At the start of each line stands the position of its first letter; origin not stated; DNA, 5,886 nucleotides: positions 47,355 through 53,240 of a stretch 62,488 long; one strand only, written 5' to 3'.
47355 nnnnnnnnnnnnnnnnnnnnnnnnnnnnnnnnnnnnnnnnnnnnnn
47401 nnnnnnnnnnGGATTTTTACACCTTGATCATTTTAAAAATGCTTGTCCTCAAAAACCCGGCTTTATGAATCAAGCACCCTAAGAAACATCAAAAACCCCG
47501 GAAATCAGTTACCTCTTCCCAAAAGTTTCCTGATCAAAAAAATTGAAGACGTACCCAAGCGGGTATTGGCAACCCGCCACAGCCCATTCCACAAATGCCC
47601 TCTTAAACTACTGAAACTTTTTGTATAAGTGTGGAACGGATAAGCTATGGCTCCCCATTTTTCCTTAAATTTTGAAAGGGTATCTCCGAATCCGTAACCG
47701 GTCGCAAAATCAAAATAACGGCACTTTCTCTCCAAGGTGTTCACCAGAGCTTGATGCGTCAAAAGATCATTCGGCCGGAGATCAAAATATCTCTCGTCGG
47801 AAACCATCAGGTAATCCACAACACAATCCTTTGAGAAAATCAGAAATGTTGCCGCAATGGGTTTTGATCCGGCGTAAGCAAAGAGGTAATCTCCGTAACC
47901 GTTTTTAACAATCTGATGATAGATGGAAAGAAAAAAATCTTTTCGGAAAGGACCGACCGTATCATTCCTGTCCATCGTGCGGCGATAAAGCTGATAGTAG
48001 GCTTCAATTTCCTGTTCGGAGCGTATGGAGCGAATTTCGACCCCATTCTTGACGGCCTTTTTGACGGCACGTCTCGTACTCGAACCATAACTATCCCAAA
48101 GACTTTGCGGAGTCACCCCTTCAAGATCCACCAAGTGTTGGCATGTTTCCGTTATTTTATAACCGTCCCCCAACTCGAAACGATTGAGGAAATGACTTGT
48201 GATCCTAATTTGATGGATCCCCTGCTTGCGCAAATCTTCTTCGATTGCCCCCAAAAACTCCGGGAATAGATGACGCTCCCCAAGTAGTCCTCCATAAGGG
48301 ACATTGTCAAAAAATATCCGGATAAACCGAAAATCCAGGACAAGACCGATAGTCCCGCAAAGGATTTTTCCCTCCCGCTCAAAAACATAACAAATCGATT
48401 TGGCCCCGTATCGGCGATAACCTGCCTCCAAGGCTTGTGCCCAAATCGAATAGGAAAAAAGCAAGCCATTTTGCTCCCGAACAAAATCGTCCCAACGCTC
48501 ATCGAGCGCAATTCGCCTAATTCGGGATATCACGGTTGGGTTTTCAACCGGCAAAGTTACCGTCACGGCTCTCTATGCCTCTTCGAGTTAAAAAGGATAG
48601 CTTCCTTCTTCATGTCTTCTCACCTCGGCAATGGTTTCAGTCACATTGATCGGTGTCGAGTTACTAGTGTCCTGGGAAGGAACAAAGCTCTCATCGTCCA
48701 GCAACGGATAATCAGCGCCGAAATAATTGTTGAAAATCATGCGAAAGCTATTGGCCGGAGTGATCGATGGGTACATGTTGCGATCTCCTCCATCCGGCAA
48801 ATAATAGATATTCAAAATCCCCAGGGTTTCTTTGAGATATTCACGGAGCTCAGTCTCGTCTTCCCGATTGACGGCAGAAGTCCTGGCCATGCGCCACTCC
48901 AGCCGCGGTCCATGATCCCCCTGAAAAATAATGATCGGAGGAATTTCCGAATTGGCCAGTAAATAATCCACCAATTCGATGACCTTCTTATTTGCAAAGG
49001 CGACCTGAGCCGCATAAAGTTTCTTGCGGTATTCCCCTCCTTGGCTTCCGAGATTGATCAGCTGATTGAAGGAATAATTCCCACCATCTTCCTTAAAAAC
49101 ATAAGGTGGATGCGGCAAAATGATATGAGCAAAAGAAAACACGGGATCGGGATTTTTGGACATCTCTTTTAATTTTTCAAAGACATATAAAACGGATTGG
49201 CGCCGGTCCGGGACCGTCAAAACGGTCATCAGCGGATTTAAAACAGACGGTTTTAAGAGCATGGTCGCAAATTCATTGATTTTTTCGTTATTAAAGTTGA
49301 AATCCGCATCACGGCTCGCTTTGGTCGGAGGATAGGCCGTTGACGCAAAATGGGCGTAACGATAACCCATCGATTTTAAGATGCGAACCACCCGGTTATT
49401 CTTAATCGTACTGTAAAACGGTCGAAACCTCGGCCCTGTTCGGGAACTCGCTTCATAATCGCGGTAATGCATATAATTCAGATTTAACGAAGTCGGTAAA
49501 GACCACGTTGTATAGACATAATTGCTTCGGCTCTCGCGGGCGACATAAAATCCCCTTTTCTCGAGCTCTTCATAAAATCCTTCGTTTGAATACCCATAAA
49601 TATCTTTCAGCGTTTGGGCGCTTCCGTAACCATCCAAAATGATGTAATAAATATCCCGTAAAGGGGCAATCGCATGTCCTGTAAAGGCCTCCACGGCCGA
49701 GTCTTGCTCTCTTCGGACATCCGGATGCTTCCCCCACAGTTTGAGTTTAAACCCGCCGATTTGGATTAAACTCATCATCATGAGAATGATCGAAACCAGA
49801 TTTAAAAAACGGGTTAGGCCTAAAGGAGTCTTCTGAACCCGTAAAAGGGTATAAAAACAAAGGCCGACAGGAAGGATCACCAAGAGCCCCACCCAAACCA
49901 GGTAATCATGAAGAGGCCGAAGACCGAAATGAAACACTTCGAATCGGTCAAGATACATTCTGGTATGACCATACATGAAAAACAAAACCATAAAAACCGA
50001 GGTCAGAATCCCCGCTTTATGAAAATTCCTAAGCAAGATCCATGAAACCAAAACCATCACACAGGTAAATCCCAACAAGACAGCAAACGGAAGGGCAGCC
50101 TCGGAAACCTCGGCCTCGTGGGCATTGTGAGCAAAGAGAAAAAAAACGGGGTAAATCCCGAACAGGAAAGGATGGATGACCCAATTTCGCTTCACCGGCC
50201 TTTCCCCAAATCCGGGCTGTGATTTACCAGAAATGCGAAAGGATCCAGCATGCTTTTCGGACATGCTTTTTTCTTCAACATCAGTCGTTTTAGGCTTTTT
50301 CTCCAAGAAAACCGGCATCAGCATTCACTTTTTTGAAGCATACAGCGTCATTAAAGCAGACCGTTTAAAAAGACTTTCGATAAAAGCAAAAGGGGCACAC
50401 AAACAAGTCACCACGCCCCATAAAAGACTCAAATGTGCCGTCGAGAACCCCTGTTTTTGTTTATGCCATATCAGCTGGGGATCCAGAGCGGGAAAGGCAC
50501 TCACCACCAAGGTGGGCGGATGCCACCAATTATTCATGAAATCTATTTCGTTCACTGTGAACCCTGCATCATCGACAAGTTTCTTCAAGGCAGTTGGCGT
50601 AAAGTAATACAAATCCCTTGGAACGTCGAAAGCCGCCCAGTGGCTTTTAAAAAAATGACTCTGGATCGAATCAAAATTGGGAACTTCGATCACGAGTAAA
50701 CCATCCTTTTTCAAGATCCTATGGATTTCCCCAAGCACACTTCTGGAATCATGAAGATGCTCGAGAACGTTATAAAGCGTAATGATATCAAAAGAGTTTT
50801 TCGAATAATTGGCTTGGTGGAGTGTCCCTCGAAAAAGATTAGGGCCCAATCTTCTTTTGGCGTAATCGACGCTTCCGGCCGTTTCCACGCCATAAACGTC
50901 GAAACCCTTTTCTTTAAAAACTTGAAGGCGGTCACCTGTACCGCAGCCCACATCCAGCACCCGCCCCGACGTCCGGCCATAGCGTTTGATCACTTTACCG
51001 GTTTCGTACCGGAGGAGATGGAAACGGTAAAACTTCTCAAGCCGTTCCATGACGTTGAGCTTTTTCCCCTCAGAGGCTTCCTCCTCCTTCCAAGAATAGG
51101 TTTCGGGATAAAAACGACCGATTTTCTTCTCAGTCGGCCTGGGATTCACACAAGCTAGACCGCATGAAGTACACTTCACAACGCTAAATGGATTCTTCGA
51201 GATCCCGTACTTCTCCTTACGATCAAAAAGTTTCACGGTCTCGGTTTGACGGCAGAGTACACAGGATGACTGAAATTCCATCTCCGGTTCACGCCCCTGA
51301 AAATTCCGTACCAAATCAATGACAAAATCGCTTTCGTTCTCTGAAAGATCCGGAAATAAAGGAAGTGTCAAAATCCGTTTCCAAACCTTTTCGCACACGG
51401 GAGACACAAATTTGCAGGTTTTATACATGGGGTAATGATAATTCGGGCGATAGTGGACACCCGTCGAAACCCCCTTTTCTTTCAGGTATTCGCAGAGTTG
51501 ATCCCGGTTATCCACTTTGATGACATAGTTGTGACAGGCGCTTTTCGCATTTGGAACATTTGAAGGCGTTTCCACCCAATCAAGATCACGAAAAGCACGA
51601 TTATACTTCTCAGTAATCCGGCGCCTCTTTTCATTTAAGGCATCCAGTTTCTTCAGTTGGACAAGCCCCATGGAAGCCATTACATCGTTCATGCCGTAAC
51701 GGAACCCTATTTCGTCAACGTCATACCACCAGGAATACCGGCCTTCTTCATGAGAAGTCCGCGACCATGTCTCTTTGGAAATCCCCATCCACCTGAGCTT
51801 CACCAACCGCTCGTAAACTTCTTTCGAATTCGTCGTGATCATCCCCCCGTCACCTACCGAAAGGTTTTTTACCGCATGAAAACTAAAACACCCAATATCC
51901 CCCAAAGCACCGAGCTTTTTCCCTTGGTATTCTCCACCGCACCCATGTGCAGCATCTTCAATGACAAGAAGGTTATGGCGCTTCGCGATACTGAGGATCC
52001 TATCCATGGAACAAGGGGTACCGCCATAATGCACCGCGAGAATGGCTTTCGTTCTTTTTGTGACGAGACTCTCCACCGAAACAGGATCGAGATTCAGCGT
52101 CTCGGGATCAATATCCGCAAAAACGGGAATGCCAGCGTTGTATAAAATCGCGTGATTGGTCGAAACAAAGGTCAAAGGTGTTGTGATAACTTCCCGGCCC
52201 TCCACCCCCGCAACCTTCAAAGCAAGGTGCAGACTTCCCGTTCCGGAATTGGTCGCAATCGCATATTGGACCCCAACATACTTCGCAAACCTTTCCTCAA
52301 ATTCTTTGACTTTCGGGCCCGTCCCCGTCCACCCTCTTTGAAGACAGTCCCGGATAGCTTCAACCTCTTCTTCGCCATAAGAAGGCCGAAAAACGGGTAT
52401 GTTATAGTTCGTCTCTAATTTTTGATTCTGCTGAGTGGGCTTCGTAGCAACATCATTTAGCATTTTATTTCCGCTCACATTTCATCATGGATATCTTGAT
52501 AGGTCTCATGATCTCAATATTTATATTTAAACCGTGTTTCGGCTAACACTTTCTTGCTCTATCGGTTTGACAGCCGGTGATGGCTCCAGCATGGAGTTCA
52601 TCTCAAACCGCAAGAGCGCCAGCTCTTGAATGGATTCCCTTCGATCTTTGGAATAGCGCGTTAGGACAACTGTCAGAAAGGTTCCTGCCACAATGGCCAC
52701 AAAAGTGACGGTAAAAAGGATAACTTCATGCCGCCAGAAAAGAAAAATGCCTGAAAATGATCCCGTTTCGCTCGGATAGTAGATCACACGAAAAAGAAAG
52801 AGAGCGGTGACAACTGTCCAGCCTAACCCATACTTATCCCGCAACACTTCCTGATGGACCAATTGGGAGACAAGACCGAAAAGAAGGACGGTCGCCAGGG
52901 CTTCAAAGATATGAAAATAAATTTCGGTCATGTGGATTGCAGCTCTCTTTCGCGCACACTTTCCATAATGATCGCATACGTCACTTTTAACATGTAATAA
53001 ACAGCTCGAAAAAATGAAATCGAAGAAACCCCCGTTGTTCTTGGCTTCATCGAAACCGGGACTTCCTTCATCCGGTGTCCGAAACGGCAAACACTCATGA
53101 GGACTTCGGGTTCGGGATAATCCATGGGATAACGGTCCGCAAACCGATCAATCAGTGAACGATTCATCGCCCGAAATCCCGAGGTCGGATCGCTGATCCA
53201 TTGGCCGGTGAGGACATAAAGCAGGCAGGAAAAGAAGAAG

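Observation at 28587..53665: Envelope-glycan supercluster of about 25 kb, built from duplicated modules, with no recognisable Wzx/Wzz/initiating transferase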

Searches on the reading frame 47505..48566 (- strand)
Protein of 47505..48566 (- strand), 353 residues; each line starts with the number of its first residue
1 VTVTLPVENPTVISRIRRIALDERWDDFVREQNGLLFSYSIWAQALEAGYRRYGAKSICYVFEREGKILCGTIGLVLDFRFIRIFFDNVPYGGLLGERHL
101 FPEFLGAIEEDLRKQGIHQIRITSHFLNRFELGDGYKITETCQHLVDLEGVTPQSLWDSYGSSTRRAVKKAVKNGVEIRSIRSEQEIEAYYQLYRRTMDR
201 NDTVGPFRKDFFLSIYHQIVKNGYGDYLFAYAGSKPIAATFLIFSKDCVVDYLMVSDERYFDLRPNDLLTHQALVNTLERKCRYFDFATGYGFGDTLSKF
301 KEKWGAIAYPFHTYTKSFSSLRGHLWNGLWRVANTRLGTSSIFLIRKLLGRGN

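Call 5: search_protein_families(library=pfam, proteins=[window:47505-48566:-], max_evalue=0.01)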
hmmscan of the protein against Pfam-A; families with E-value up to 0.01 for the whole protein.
window:47505-48566:- (353 aa): 2 families
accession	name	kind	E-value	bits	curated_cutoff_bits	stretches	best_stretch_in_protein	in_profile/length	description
PF13480.13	Acetyltransf_6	-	5e-18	66.1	22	1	163-290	6-137/143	Acetyltransferase (GNAT) domain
PF02388.22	FemAB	-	3.7e-14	52.8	24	1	139-202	149-211/406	FemAB family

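Call 13: search_protein_families(library=ncbifam, proteins=[window:47505-48566:-], max_evalue=0.001)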
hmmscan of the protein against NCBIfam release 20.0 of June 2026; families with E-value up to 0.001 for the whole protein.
window:47505-48566:- (353 aa): 2 families
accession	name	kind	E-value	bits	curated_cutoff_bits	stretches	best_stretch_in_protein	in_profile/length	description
TIGR03019.1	pepcterm_femAB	equivalog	2.1e-12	46.8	260.35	1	24-312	2-282/330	FemAB family XrtA/PEP-CTERM system-associated protein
NF047883.1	UAcmpLyAlTFemX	equivalog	0.0005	19.5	500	0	154-212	161-218/337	UDP-N-acetylmuramoylpentapeptide-lysine N(6)-alanyltransferase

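Call 45: search_solved_structures(query=window:47505-48566:-, max_evalue=0.1)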
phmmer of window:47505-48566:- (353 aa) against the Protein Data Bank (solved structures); distinct sequences matched with E-value up to 0.1: 5.
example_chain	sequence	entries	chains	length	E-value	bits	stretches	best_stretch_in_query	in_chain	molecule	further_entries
4ii9_A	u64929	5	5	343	0.073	15.3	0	154-202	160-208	FemX | UDP-N-acetylmuramoylpentapeptide-lysine N(6)-alanyltransferase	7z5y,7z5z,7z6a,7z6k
1xf8_A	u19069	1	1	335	0.078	15.2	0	154-202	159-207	FemX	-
1xe4_A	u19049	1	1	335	0.084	15.1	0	154-201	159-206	FemX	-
1ne9_A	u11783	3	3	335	0.085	15.1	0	154-201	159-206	FemX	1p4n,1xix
3gkr_A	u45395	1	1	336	0.086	15.1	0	154-201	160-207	FemX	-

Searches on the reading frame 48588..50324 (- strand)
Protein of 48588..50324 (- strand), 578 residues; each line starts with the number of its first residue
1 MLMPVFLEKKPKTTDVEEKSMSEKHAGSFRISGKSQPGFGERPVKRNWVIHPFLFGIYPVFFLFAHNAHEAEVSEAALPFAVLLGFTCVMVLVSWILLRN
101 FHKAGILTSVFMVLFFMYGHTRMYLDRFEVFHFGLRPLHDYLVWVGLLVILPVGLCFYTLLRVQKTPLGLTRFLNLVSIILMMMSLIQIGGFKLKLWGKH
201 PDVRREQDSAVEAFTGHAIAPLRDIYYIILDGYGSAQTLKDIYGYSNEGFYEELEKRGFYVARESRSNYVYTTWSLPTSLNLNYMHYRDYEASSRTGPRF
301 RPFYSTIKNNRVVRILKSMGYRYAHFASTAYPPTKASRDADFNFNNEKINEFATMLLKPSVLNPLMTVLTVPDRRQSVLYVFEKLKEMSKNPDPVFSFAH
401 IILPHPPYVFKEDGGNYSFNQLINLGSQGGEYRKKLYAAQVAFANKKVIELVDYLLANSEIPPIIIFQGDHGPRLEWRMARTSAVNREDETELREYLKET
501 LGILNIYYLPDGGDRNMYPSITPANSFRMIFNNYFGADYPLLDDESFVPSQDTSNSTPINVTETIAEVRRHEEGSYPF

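Call 5: search_protein_families(library=pfam, proteins=[window:48588-50324:-], max_evalue=0.01)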
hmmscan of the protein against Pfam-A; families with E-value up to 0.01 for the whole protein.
window:48588-50324:- (578 aa): 1 family
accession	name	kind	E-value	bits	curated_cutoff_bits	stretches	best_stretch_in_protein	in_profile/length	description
PF00884.28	Sulfatase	-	1.3e-06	28.4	25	1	228-476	6-246/301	Sulfatase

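Call 13: search_protein_families(library=ncbifam, proteins=[window:48588-50324:-], max_evalue=0.001)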
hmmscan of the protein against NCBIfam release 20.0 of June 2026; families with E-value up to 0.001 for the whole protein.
window:48588-50324:- (578 aa): 0 families

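Call 46: search_solved_structures(query=window:48588-50324:-, max_evalue=0.1)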
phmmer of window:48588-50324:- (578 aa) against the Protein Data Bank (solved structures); distinct sequences matched with E-value up to 0.1: 0.

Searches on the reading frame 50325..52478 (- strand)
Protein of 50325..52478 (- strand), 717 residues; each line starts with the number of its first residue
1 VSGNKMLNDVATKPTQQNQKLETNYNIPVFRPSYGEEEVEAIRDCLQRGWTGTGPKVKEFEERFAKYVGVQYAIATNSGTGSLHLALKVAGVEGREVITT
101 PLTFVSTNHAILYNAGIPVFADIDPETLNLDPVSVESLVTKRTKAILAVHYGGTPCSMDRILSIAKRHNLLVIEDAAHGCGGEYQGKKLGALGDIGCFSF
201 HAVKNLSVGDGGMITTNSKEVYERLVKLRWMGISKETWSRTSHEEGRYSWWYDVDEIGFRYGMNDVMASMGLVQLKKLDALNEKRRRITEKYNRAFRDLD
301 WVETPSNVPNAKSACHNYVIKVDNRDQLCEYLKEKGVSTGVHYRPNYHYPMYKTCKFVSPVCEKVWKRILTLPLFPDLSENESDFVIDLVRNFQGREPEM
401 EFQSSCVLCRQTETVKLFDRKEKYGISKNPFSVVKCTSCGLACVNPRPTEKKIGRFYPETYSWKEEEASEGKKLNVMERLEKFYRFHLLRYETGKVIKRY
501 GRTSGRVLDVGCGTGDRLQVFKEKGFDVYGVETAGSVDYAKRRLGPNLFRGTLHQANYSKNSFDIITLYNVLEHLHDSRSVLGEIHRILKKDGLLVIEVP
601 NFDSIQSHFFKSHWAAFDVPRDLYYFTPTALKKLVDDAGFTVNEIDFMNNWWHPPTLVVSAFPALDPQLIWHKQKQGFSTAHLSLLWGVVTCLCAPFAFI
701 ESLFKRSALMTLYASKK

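Call 5: search_protein_families(library=pfam, proteins=[window:50325-52478:-], max_evalue=0.01)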
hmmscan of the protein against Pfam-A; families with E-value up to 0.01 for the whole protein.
window:50325-52478:- (717 aa): 13 families
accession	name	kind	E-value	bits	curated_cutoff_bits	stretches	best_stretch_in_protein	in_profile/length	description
PF01041.23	DegT_DnrJ_EryC1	-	1.3e-116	390.2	19.8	1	34-390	3-359/360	DegT/DnrJ/EryC1/StrS aminotransferase family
PF13489.12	Methyltransf_23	-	1.7e-26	93.3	27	1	491-643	7-162/164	Methyltransferase domain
PF08241.18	Methyltransf_11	-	6.7e-18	65.6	21.2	1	508-597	1-95/95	Methyltransferase domain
PF13649.12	Methyltransf_25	-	2.3e-13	51.1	27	1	507-593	1-97/97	Methyltransferase domain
PF08242.18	Methyltransf_12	-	2.7e-12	47.7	30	1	508-595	1-98/98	Methyltransferase domain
PF13847.12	Methyltransf_31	-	5.2e-12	46.1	27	1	505-601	5-113/145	Methyltransferase domain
PF07021.18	MetW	-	5.9e-11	42.8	21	1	496-603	6-113/193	Methionine biosynthesis protein MetW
PF00155.27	Aminotran_1_2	-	7.8e-06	25.7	19.7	1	48-181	33-191/361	Aminotransferase class I and II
PF01212.27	Beta_elim_lyase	-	1.5e-05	24.9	27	1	52-232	29-215/288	Beta-eliminating lyase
PF01209.24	Ubie_methyltran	-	0.00014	21.7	20.1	1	495-599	38-154/233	ubiE/COQ5 methyltransferase family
PF05219.18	DREV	-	0.00025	20.7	26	1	499-597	90-186/265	DREV methyltransferase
PF01053.26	Cys_Met_Meta_PP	-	0.0037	16.3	27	1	55-191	52-189/381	Cys/Met metabolism PLP-dependent enzyme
PF20922.3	Anamorsin_N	-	0.0038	17.4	27.1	1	553-601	42-91/163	Anamorsin, N-terminal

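Call 12: search_protein_families(library=ncbifam, proteins=[window:50325-52478:-], max_evalue=0.001)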
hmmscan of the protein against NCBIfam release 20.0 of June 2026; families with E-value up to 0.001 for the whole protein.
window:50325-52478:- (717 aa): 21 families
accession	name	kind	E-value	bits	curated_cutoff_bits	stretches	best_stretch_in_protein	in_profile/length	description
TIGR03588.1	PseC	equivalog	1.2e-97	327.2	423.5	1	31-391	6-377/380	UDP-4-amino-4,6-dideoxy-N-acetyl-beta-L-altrosamine transaminase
NF008658.2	PRK11658.1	equivalog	7.6e-87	291.4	631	1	27-392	5-375/379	UDP-4-amino-4-deoxy-L-arabinose aminotransferase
NF008687.0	PRK11706.1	equivalog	3.3e-76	256.5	375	1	27-393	2-373/375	dTDP-4-amino-4,6-dideoxygalactose transaminase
TIGR04181.1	NHT_00031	hypoth_equivalog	1.2e-70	238.2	420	1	27-373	1-357/359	LegC family aminotransferase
TIGR02379.1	ECA_wecE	subfamily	1.3e-63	215.1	434.85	1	27-393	2-374/376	dTDP-4-amino-4,6-dideoxy-D-glucose transaminase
TIGR04427.1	PLP_DesI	equivalog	2.4e-58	198.1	650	1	45-391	41-380/390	dTDP-4-dehydro-6-deoxyglucose aminotransferase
NF011936.0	PRK15407.1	equivalog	3e-48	164.6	423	1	14-395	24-437/440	lipopolysaccharide biosynthesis protein RfbH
NF045667.1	MTase_DVU1556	equivalog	1.4e-14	54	155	1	502-597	20-119/213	DVU_1556 family methyltransferase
TIGR02081.1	metW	equivalog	4e-10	39.6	189.5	1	497-605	7-115/194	methionine biosynthesis protein MetW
NF043040.1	corrin_prot_MT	hypoth_equivalog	1.6e-09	37.6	180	1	495-597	33-147/216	corrinoid protein-associated methyltransferase CpaM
TIGR01983.1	UbiG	equivalog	2.8e-09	36.6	102.95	1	504-603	50-157/228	bifunctional 2-polyprenyl-6-hydroxyphenol methylase/3-demethylubiquinol 3-O-methyltransferase UbiG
NF001244.0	PRK00216.1-5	equivalog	1.2e-08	34.5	216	1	504-597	49-153/236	bifunctional demethylmenaquinone methyltransferase/2-methoxy-6-polyprenyl-1,4-benzoquinol methylase UbiE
TIGR04345.1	ovoA_Cterm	equivalog_domain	4.8e-07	29.6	170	1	561-614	133-185/242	putative 4-mercaptohistidine N1-methyltransferase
TIGR01934.1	MenG_MenH_UbiE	subfamily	5.9e-07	29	158.35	1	503-597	39-141/223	ubiquinone/menaquinone biosynthesis methyltransferase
NF051855.1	GlySarMtaseBact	equivalog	1.3e-06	28.2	350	1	502-615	52-176/259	glycine/sarcosine N-methyltransferase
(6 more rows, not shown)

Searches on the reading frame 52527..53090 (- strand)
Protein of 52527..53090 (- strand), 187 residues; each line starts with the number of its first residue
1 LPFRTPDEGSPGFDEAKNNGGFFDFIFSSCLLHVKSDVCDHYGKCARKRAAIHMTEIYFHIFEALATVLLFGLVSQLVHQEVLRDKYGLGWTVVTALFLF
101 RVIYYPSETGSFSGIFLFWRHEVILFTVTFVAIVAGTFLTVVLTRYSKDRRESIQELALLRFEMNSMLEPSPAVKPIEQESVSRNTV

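Call 5: search_protein_families(library=pfam, proteins=[window:52527-53090:-], max_evalue=0.01)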
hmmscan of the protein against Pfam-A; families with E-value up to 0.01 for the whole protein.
window:52527-53090:- (187 aa): 1 family
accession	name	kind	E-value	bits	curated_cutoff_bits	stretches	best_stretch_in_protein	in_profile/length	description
PF10066.14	DUF2304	-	4e-05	24.3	25.5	1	61-161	4-104/106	Uncharacterized conserved protein (DUF2304)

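Call 13: search_protein_families(library=ncbifam, proteins=[window:52527-53090:-], max_evalue=0.001)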
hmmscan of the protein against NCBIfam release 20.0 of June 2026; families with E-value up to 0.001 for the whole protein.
window:52527-53090:- (187 aa): 0 families
